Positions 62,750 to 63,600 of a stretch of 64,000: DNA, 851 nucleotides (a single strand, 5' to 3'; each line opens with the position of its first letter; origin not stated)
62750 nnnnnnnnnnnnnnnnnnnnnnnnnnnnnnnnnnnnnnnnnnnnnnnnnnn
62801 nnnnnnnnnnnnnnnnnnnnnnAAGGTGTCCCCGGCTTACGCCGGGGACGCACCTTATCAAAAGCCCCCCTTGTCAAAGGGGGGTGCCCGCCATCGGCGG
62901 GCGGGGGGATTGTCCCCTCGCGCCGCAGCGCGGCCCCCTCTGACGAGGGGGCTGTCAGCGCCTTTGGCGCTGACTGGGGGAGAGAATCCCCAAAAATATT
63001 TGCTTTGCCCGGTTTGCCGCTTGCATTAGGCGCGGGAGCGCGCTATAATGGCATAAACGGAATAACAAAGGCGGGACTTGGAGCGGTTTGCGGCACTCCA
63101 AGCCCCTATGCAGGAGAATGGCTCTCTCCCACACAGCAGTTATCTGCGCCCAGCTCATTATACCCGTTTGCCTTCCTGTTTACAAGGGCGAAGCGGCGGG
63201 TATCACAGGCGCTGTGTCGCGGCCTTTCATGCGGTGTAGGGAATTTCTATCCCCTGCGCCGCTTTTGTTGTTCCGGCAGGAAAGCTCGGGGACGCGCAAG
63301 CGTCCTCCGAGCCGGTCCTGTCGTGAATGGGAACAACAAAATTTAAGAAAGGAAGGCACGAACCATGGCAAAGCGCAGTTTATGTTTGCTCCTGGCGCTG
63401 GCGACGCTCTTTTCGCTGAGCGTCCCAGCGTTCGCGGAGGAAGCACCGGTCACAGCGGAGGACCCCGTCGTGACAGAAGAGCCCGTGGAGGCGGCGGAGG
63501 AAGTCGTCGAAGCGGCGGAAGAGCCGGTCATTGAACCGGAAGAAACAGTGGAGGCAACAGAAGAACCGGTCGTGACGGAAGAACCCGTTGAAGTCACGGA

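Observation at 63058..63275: The extreme 5' end of each LRR leader is an inverted repeat of the terminator 3' arm plus U-tract: antiterminator helix or invertible phase-variation switch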

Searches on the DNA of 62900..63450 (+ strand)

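Call 5: search_rna_families(source=window, start=62900, end=63450, threshold=evalue, max_evalue=10, show_alignments=3)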
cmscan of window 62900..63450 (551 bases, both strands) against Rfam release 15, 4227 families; matches with E-value up to 10: 5.
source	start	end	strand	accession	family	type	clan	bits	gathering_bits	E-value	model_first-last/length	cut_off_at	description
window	63225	63263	-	RF00520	ybhL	Cis-reg; leader;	-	15.7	50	6.5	21-63/73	no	ybhL leader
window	63343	63373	+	RF01360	CRISPR-DR47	Gene; CRISPR;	-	15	39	6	1-37/37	no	CRISPR RNA direct repeat element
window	63230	63301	+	RF01671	P18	Gene; sRNA;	-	14.5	60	7.7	1-135/135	no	Pseudomonas sRNA P18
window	63049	63152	+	RF01420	snoR113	Gene; snRNA; snoRNA; CD-box;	-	13.7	47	5.5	1-103/103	no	Small nucleolar RNA snoR113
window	62936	62967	+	RF01135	sR24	Gene; snRNA; snoRNA; CD-box;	-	13.2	36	4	1-55/55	no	Small nucleolar RNA sR24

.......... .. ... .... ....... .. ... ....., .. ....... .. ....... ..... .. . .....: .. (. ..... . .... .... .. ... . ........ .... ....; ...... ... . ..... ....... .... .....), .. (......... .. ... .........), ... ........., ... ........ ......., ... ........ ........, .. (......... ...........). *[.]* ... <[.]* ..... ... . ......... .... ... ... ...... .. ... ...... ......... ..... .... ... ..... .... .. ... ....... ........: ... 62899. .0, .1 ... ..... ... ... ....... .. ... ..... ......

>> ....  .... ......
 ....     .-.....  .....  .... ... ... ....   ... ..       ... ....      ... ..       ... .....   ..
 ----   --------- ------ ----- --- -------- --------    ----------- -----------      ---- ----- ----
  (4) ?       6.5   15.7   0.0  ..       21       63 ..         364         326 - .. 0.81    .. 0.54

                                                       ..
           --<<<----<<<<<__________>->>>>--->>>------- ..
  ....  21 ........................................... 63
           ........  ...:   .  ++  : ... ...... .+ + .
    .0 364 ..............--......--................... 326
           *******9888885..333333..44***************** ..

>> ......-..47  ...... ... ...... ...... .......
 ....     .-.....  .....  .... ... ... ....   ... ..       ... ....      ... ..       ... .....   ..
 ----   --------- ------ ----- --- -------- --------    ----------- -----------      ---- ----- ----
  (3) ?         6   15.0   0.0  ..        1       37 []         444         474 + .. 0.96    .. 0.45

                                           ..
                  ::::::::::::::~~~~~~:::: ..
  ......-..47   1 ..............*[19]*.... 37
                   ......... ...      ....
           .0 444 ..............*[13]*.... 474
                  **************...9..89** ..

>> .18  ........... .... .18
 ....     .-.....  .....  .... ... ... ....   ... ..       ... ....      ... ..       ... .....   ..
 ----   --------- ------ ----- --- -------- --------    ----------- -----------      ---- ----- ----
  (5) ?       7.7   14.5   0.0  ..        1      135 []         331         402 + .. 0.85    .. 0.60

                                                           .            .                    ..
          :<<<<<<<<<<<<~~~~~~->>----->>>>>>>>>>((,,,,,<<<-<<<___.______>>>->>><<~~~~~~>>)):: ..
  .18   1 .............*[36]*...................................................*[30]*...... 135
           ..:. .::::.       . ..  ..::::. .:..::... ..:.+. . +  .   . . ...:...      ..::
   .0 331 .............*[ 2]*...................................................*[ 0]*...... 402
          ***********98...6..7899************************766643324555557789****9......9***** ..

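Call 41: build_rna_model(alignment_id=A3, structure=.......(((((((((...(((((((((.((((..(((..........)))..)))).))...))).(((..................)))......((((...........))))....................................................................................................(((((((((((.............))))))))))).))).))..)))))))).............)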
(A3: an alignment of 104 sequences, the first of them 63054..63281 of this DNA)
Model R1 built from alignment A3 (104 sequences, 281 columns); structure: as given.
model positions 215; base pairs 43; branch points 3; effective number of sequences 2.73; information 0.59 bits per position. Calibrated on 0.2 Mb of random sequence (short: E-values are rough).
structure used (alignment columns):
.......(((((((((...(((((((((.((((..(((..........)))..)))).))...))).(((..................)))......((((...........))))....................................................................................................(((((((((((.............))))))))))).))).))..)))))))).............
